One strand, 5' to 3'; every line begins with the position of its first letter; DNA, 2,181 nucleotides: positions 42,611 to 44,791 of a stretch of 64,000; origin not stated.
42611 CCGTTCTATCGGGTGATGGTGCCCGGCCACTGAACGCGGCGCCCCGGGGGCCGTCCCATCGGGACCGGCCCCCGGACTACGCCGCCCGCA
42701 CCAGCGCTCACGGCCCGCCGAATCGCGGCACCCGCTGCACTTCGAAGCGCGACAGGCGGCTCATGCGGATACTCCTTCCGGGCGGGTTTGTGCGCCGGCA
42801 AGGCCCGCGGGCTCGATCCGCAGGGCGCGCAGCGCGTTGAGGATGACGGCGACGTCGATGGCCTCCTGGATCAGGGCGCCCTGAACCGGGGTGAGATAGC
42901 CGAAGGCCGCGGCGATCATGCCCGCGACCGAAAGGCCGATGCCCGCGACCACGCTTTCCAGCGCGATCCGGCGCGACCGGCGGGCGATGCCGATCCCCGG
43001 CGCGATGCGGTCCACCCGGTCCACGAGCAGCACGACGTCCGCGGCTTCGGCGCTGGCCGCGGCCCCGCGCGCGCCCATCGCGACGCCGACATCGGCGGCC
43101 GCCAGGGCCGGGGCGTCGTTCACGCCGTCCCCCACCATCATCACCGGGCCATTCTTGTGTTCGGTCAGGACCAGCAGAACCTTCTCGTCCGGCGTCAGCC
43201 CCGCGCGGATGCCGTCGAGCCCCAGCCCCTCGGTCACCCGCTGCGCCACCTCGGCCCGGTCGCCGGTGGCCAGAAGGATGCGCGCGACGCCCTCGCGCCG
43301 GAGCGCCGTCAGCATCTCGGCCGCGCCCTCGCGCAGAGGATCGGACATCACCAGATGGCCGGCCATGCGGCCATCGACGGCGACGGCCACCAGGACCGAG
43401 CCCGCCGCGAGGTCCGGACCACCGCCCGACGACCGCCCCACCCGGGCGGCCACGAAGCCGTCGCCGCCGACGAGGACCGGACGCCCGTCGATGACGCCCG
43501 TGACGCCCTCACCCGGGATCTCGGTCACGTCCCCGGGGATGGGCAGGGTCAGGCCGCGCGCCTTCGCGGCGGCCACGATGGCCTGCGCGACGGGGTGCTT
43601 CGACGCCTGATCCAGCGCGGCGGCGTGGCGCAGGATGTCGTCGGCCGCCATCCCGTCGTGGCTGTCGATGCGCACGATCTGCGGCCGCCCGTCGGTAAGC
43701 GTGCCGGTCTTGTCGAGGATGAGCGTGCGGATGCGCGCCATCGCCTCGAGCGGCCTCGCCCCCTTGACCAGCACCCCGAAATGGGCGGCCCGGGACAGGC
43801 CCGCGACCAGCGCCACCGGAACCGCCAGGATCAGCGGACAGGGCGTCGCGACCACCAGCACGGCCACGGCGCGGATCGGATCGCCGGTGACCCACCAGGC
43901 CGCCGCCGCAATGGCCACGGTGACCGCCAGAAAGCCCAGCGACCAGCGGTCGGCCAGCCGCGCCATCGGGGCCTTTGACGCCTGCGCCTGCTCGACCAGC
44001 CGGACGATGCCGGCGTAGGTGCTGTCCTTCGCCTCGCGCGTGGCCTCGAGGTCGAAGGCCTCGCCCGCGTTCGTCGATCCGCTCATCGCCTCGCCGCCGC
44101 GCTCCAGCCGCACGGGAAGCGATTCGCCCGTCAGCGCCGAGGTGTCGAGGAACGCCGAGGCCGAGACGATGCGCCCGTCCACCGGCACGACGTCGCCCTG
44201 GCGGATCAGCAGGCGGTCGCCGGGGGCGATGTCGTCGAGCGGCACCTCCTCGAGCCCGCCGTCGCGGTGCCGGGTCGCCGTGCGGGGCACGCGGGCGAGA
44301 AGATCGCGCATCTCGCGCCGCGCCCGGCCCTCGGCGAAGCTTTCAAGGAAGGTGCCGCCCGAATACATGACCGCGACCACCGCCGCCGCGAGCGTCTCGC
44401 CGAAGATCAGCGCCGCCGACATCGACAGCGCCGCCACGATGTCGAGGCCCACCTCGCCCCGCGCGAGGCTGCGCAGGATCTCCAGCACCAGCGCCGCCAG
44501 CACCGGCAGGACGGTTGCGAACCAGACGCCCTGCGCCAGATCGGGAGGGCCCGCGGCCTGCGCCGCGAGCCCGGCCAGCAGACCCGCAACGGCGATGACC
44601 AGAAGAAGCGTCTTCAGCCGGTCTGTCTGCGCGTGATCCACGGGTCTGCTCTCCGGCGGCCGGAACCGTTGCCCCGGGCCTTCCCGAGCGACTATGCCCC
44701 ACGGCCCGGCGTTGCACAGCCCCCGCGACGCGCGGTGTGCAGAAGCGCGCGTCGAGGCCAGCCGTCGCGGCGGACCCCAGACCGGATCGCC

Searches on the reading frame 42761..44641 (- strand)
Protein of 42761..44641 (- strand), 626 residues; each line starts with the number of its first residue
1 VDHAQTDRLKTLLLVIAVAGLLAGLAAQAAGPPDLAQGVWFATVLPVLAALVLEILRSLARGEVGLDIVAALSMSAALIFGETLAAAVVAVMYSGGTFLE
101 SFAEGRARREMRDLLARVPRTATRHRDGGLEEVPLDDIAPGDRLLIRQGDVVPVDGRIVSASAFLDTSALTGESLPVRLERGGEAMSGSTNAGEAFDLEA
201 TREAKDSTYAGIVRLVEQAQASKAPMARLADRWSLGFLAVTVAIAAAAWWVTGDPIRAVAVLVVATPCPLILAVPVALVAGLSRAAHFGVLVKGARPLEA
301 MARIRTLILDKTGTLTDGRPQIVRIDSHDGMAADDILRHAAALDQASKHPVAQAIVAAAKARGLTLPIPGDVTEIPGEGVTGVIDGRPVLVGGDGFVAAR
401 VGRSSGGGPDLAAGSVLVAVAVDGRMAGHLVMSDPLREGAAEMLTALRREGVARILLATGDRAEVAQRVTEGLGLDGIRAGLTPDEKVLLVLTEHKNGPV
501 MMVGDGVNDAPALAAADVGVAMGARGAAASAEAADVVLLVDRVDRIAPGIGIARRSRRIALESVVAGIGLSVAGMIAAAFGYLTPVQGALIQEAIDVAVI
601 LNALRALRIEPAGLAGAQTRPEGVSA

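Call 9: search_protein_families(library=pfam, proteins=[window:42761-44641:-], max_evalue=0.01)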
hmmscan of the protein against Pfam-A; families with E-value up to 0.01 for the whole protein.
window:42761-44641:- (626 aa): 2 families
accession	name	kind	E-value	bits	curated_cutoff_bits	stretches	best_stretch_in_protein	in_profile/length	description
PF00122.25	E1-E2_ATPase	-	1.6e-48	165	28.1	1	118-287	3-180/181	E1-E2 ATPase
PF00702.32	Hydrolase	-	7.9e-25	88.8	26.4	1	304-517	1-191/191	haloacid dehalogenase-like hydrolase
